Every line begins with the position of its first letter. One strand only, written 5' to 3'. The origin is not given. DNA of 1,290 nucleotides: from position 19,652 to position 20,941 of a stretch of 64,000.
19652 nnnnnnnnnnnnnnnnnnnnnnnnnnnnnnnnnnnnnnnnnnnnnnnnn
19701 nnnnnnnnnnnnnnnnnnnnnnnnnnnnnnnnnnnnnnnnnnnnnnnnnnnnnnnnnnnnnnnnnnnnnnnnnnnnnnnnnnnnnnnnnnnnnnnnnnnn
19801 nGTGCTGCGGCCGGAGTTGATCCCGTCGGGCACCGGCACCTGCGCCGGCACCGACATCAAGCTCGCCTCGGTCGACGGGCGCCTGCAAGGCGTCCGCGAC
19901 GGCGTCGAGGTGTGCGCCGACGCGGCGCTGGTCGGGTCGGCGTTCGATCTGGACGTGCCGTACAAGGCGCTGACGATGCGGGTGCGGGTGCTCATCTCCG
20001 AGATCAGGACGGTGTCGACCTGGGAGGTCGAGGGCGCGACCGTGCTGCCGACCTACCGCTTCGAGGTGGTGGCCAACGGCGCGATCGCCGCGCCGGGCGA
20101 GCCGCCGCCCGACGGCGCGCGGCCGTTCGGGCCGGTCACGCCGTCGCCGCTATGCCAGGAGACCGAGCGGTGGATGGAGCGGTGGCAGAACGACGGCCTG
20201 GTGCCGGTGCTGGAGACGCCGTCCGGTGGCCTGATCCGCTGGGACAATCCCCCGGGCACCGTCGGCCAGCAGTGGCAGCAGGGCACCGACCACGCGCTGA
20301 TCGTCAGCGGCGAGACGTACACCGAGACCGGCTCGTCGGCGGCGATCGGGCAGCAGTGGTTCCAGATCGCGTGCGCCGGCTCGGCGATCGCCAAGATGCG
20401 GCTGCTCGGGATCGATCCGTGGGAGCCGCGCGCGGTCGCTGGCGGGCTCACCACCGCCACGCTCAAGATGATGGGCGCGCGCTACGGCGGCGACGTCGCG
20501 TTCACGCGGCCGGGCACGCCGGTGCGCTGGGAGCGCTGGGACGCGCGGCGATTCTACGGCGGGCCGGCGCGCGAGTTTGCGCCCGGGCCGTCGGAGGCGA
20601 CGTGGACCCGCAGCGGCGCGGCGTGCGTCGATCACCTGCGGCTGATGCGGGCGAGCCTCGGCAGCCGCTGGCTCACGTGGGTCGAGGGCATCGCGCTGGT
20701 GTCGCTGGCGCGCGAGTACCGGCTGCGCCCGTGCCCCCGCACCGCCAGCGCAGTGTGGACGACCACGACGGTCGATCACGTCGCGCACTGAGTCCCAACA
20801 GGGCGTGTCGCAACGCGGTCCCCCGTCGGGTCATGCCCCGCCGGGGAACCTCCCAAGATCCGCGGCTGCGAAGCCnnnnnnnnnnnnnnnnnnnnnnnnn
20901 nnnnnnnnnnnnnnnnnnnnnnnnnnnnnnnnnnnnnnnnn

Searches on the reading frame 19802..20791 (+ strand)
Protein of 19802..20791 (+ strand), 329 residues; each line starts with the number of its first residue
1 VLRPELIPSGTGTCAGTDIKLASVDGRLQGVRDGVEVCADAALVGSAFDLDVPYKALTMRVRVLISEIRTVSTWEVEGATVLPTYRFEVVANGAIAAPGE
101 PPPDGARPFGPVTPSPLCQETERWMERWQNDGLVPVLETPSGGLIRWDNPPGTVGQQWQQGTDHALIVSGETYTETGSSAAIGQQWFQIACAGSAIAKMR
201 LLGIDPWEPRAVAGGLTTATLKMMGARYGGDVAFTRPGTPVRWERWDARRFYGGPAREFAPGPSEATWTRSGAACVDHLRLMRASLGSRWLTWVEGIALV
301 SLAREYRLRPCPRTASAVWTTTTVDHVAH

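Call 88: search_protein_families(library=padloc, proteins=[window:19802-20791:+], max_evalue=0.01)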
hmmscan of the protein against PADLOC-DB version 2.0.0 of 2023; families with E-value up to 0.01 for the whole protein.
window:19802-20791:+ (329 aa): 0 families

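Call 89: search_protein_families(library=pfam, proteins=[window:19802-20791:+], max_evalue=0.01)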
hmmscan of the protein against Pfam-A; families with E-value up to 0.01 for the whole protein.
window:19802-20791:+ (329 aa): 1 family
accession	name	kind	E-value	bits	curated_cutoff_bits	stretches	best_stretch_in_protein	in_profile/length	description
PF20032.4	ADYC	-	2e-20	74.1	27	1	160-280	58-174/176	ADYC domain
